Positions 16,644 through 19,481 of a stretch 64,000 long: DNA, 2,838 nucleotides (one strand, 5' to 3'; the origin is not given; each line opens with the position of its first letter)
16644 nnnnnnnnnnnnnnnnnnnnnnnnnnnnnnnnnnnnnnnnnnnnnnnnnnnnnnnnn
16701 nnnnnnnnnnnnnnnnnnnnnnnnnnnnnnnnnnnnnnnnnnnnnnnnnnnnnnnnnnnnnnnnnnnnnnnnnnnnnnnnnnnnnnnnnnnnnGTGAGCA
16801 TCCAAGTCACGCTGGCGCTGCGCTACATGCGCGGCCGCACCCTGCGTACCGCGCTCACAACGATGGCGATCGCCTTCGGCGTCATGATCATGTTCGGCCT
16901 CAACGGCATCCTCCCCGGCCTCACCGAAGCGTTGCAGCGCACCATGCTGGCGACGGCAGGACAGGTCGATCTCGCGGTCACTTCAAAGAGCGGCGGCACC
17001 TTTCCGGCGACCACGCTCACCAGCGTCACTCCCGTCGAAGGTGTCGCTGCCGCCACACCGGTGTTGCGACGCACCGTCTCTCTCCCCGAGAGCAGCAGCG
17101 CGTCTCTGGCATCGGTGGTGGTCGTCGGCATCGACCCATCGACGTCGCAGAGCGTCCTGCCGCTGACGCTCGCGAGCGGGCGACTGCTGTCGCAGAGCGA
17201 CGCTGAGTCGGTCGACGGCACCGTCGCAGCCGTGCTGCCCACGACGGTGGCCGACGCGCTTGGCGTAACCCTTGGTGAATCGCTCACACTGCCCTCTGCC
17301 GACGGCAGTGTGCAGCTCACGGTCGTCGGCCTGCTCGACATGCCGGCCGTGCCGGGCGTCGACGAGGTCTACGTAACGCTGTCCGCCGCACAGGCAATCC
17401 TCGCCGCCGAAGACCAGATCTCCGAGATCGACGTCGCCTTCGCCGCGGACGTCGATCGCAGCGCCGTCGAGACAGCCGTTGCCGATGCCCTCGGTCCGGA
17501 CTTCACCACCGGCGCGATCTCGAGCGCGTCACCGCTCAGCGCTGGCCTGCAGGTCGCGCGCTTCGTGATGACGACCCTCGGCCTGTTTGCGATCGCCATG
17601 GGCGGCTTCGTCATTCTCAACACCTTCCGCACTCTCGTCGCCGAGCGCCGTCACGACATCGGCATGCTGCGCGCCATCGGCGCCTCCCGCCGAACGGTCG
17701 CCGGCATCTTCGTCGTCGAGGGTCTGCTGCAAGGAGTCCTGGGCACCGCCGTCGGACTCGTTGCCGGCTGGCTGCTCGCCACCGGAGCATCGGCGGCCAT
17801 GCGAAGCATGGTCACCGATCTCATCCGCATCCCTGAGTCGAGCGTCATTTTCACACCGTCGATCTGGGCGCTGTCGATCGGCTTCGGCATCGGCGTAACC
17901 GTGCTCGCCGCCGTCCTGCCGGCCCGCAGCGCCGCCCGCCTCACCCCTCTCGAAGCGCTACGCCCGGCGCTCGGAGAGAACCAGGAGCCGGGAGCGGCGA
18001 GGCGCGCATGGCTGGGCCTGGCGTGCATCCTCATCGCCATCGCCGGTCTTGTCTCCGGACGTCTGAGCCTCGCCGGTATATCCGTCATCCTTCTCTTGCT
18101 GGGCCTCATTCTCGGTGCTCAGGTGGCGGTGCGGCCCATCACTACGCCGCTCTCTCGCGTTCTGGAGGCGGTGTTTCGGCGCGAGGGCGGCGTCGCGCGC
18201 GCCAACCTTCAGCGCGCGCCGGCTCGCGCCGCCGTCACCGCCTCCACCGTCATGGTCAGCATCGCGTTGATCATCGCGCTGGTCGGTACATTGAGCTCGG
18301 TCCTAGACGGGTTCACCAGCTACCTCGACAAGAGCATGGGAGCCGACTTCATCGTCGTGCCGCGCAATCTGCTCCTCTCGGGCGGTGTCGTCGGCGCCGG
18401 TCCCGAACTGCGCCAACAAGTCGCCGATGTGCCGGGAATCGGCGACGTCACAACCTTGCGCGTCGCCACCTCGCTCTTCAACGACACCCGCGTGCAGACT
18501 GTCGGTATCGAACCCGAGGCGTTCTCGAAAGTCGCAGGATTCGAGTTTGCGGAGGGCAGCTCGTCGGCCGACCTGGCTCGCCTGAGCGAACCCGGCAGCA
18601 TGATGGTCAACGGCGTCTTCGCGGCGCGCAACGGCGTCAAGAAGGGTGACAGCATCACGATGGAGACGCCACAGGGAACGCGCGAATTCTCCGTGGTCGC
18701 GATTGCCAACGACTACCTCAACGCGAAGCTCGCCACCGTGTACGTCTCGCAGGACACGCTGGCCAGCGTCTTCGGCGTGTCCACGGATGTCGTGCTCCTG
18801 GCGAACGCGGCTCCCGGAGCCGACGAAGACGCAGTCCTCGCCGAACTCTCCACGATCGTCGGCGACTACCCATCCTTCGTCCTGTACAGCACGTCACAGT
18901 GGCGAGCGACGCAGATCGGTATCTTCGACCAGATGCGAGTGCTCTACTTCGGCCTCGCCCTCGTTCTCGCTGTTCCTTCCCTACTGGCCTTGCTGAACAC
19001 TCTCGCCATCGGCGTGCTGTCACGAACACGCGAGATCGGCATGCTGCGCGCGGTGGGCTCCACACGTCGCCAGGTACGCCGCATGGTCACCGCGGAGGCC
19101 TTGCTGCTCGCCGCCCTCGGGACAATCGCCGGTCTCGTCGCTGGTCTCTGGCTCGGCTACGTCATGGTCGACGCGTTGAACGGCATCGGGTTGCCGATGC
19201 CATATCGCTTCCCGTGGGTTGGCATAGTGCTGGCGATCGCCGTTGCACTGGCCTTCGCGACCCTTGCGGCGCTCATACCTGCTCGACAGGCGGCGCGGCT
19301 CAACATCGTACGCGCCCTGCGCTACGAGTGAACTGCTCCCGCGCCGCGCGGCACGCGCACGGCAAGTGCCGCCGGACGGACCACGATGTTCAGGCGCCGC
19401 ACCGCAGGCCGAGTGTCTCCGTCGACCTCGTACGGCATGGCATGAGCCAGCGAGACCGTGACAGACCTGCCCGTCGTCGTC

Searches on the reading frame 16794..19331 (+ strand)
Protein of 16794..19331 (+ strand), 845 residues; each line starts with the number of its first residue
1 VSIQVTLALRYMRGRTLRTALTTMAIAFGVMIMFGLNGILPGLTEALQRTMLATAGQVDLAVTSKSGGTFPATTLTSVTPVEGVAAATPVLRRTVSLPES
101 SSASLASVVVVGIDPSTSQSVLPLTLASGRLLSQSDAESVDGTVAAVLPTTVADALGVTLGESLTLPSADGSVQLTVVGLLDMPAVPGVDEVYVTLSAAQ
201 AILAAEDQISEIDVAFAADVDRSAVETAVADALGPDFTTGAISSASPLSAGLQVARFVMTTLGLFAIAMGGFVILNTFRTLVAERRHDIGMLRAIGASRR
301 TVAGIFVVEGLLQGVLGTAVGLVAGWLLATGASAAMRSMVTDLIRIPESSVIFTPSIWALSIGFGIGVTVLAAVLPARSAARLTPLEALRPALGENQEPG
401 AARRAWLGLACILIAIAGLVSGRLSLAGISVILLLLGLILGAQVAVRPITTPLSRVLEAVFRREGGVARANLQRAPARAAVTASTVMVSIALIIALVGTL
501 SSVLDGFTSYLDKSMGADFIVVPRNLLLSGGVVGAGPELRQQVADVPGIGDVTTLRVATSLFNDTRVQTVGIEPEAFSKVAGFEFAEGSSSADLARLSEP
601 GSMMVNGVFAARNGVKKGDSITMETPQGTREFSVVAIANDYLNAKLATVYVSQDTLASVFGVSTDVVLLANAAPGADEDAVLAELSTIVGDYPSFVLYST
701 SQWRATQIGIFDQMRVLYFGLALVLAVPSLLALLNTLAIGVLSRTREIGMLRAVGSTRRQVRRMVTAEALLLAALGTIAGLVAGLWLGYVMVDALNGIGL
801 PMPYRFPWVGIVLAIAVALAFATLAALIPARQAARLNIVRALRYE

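Call 66: search_protein_families(library=pfam, proteins=[window:16794-19331:+], max_evalue=0.00001)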
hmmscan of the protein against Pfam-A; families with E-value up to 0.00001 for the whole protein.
window:16794-19331:+ (845 aa): 1 family
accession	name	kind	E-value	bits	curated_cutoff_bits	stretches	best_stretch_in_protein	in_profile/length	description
PF02687.27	FtsX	-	1.6e-36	125.4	25.5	2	721-838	3-120/120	FtsX-like permease C-terminal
